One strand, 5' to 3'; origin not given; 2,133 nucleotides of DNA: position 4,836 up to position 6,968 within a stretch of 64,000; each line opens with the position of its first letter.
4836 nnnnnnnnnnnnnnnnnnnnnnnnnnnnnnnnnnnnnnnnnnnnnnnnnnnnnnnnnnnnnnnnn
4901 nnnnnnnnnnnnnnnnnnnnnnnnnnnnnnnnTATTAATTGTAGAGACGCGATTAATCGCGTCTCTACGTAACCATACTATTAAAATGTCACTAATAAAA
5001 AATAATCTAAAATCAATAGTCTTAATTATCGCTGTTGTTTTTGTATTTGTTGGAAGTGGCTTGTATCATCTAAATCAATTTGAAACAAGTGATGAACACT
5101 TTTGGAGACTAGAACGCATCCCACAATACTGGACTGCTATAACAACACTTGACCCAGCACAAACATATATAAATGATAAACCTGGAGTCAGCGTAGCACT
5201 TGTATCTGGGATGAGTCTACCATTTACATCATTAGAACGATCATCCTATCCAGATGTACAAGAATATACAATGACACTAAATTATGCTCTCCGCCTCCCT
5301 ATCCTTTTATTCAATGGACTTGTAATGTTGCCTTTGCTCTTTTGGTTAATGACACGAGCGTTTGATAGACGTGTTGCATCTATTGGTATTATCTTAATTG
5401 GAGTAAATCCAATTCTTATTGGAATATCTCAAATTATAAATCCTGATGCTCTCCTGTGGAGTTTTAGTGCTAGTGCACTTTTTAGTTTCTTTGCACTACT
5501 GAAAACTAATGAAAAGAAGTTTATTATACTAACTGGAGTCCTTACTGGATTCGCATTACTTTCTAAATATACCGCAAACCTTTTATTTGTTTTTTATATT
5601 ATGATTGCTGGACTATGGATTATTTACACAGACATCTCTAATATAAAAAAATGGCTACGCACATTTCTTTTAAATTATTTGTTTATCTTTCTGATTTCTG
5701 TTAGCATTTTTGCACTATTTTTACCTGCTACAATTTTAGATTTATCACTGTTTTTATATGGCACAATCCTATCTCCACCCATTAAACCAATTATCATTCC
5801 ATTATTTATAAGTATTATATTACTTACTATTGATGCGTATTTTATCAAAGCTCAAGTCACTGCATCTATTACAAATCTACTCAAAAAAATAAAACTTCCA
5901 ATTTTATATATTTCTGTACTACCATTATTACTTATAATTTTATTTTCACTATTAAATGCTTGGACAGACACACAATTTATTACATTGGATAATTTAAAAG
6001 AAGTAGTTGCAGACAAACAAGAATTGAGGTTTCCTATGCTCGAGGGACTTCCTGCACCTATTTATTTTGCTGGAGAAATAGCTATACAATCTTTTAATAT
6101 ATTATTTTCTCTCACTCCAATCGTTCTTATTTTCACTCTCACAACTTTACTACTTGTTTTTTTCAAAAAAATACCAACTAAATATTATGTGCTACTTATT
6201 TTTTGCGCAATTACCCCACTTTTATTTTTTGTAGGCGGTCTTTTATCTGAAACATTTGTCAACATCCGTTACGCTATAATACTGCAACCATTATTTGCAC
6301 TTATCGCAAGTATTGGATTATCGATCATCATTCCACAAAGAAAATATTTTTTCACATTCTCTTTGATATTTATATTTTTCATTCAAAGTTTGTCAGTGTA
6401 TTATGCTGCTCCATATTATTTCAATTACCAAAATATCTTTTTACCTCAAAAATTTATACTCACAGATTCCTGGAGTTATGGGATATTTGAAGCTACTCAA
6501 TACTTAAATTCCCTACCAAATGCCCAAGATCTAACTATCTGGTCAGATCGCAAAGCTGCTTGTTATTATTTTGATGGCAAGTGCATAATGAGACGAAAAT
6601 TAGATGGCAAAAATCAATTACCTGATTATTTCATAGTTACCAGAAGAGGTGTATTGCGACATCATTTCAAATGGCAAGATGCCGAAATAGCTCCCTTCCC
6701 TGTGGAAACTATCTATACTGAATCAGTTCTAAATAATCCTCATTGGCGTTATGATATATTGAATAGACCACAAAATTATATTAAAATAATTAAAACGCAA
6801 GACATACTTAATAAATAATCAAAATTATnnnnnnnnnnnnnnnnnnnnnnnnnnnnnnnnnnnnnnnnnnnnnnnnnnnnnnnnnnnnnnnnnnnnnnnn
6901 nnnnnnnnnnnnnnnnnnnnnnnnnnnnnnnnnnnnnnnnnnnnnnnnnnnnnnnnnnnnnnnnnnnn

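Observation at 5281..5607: About 320-bp near-identical tract shared by two adjacent GT-C paralogs. This indicates recent gene conversion.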

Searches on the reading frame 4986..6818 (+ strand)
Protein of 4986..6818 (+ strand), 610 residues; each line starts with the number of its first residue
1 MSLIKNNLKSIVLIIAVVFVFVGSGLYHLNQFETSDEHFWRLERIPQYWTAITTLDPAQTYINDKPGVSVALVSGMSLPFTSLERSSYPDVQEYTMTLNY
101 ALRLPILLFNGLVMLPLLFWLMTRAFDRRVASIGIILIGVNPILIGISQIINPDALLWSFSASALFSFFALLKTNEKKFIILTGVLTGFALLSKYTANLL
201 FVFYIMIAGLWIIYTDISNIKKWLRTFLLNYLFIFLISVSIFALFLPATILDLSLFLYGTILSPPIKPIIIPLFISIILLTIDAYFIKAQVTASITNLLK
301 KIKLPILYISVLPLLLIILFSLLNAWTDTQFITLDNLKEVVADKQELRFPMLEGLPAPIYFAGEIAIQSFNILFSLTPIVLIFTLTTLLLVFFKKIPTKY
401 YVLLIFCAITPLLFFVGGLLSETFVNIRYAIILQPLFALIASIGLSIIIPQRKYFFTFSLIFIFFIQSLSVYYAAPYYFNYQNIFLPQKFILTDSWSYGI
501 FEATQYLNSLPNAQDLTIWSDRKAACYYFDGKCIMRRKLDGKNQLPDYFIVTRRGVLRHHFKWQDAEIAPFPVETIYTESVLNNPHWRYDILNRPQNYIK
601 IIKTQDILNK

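Call 6: search_protein_families(library=pfam, proteins=[window:4986-6818:+], max_evalue=0.01)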
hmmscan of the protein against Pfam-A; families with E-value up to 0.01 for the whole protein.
window:4986-6818:+ (610 aa): 1 family
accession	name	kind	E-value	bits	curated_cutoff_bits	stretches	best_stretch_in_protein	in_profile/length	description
PF13231.12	PMT_2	-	5.6e-09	36.8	26.1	1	101-235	23-147/160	Dolichyl-phosphate-mannose-protein mannosyltransferase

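Call 7: find_encoding_contigs(protein=window:4986-6818:+, flank=10000, max_places=10)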
Protein window:4986-6818:+ (610 aa): 5 contigs read that carry it; 1 place shown.
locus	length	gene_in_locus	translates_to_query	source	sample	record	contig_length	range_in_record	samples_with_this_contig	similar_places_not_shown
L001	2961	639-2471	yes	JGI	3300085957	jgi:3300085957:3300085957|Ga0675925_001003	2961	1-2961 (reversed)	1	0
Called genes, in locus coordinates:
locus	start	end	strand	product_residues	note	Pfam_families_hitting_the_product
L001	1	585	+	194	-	?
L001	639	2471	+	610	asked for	PF13231:PMT_2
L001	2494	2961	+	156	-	?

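Call 8: find_homologous_proteins(query=window:4986-6815:+, max_evalue=0.00001)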
Query window:4986-6815:+ (610 aa): 319 proteins with E <= 0.00001 among 8000 candidates; the best 120 are listed.
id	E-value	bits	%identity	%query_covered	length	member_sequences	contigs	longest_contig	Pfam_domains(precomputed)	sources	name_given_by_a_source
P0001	0.0e+0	1325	100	100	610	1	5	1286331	PF13231.13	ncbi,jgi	ncbi:MAG: ArnT family glycosyltransferase [Candidatus Moraniibacteriota bacterium]|jgi:4-amino-4-deo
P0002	0.0e+0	1089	81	97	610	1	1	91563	PF13231.13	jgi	-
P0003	7.3e-285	965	71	100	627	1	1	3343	PF13231.13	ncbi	-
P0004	1.4e-283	960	71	100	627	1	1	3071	PF13231.13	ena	-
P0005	1.9e-262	891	64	97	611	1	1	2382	PF13231.13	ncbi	-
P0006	9.0e-222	756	65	83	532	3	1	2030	PF02366.25,PF13231.13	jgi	jgi:4-amino-4-deoxy-L-arabinose transferase-like glycosyltransferase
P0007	4.6e-153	529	46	99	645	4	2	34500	PF02366.25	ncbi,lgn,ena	-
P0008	5.8e-150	519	45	98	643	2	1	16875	PF02366.25,PF13231.13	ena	-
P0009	7.3e-147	509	45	98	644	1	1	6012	PF02366.25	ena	-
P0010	5.6e-145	503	45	99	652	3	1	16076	PF13231.13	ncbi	-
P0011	2.3e-144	501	44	100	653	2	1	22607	PF02366.25,PF13231.13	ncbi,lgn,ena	-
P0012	7.1e-144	499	44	98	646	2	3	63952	PF13231.13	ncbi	-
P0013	9.9e-144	499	44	99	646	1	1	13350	PF02366.25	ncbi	-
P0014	1.1e-141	492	42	99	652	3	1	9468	PF13231.13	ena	-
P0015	1.3e-140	488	45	97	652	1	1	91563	PF13231.13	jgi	-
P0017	1.9e-138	481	45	98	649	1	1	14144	PF13231.13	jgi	-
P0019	1.2e-136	475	43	99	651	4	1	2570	PF13231.13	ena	-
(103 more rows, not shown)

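Call 9: find_encoding_contigs(protein=P0002, flank=10000, max_places=5)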
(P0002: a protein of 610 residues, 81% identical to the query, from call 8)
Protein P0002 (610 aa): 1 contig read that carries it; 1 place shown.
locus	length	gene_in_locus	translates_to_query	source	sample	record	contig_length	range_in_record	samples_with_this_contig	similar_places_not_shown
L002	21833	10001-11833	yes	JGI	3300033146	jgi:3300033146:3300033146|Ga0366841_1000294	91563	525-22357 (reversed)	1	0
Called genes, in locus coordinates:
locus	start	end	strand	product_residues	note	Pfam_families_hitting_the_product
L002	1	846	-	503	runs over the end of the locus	PF13231:PMT_2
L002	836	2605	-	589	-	-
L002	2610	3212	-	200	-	PF00657:Lipase_GDSL, PF13472:Lipase_GDSL_2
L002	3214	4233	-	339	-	PF01820:Dala_Dala_lig_N, PF02655:ATP-grasp_3, PF02786:CPSase_L_D2, PF02222:ATP-grasp (weak), PF07478:Dala_Dala_lig_C, PF13535:ATP-grasp_4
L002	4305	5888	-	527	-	-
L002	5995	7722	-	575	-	PF13231:PMT_2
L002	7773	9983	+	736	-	PF13231:PMT_2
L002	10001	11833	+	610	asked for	PF13231:PMT_2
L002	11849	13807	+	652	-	PF13231:PMT_2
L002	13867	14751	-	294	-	-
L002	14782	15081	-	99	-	-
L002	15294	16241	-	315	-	PF03706:LPG_synthase_TM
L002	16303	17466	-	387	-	PF13439:Glyco_transf_4, PF20706:GT4-conflict, PF00534:Glycos_transf_1, PF13692:Glyco_trans_1_4, PF13524:Glyco_trans_1_2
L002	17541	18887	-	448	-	PF03721:UDPG_MGDP_dh_N, PF00984:UDPG_MGDP_dh, PF03720:UDPG_MGDP_dh_C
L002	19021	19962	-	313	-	PF00535:Glycos_transf_2, PF10111:Glyco_tranf_2_2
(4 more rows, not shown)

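Call 12: find_related_loci(query=window:4986-6815:+, collection=genome_contigs, flank=6000)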
Query window:4986-6815:+ (610 aa) in genome_contigs; peptide patterns used: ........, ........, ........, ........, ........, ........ (x = any residue, [..] = any of these).
91 stretches matched a pattern; 6 encode a relative of the query (tblastn E <= 1e-3); 6 distinct loci.
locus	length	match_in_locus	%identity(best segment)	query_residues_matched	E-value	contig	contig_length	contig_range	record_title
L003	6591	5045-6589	68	1-498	0e+0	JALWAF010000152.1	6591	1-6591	MAG: Candidatus Moraniibacteriota bacterium isolate T10_metabat2_scaf2bin.006 T10_NODE_6950_length_6591_cov_4.184406, wh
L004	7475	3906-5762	41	27-606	3e-133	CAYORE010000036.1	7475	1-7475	MAG TPA_asm: uncultured Bdellovibrionales bacterium isolate binchicken_co219_250 genome assembly, contig: k141_1407985,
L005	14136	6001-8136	39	9-606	4e-129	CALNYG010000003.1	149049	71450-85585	MAG: Candidatus Moraniibacteriota bacterium isolate HOU_bin.0114 genome assembly, contig: contig_8653, whole genome shot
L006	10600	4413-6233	38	14-606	2e-119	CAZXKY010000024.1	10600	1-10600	MAG TPA_asm: uncultured Bdellovibrionales bacterium isolate SRP192927_co2_902 genome assembly, contig: NODE_12023_length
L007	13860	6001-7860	36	3-606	2e-115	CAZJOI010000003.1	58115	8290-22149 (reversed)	MAG TPA_asm: uncultured Bdellovibrionales bacterium isolate SRP192927_co1_264 genome assembly, contig: NODE_664_length_5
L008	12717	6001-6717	23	9-252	2e-5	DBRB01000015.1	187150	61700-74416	MAG TPA_asm: candidate division WWE3 bacterium UBA1379 UBA1379_contig_1857, whole genome shotgun sequence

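Call 14: find_related_loci(query=A1, collection=metagenome_contigs, flank=5000)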
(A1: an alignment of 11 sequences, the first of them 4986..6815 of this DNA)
Query A1 (610 aa) in metagenome_contigs; peptide patterns used: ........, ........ (x = any residue, [..] = any of these).
199 stretches matched a pattern; 33 encode a relative of the query (tblastn E <= 1e-3); 33 distinct loci.
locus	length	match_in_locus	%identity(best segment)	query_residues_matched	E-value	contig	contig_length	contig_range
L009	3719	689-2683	53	9-607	0e+0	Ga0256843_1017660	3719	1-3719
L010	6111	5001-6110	71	5-374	1e-164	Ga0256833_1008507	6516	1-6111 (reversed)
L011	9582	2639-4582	42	4-606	5e-126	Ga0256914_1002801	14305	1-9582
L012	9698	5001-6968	37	9-605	3e-120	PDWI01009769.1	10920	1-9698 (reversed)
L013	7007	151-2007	37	10-606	3e-119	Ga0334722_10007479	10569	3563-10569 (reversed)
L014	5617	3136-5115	37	9-585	2e-118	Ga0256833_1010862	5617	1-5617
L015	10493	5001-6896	37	5-606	4e-114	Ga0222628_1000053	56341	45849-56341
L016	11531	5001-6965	37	5-599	3e-113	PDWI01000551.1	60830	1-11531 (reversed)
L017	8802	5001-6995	36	20-598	6e-105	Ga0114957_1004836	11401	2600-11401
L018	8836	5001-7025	35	9-598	4e-104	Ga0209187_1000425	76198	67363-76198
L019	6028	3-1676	37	64-606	3e-99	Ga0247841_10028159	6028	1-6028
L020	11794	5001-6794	36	10-605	1e-93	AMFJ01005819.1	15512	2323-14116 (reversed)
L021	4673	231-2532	34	15-610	6e-88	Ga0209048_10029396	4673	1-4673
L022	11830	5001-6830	34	17-602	5e-86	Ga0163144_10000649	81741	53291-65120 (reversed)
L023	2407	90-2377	35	1-603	5e-86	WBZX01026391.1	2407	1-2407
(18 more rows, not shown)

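Call 15: find_encoding_contigs(protein=P0010, flank=8000, max_places=3)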
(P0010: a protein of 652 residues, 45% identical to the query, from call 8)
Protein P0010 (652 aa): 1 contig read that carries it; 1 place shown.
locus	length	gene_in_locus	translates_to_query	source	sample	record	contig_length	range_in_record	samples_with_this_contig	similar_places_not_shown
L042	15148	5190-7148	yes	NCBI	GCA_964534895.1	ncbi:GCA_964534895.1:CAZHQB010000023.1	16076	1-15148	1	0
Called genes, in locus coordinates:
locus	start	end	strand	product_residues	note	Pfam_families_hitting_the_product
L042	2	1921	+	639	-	?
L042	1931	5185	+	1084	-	PF13231:PMT_2, PF00295:Glyco_hydro_28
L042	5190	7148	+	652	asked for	PF13231:PMT_2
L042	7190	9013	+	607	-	-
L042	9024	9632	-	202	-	PF09335:VTT_dom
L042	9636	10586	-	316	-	PF03706:LPG_synthase_TM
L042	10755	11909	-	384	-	PF13439:Glyco_transf_4 (weak), PF20706:GT4-conflict, PF00534:Glycos_transf_1, PF13692:Glyco_trans_1_4, PF13524:Glyco_trans_1_2 (weak)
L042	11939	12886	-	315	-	PF00535:Glycos_transf_2, PF10111:Glyco_tranf_2_2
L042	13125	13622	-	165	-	-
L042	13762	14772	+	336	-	PF14257:DUF4349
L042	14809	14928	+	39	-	-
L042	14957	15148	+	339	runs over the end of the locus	PF01073:3Beta_HSD, PF01370:Epimerase, PF02719:Polysacc_synt_2, PF04321:RmlD_sub_bind (weak), PF16363:GDP_Man_Dehyd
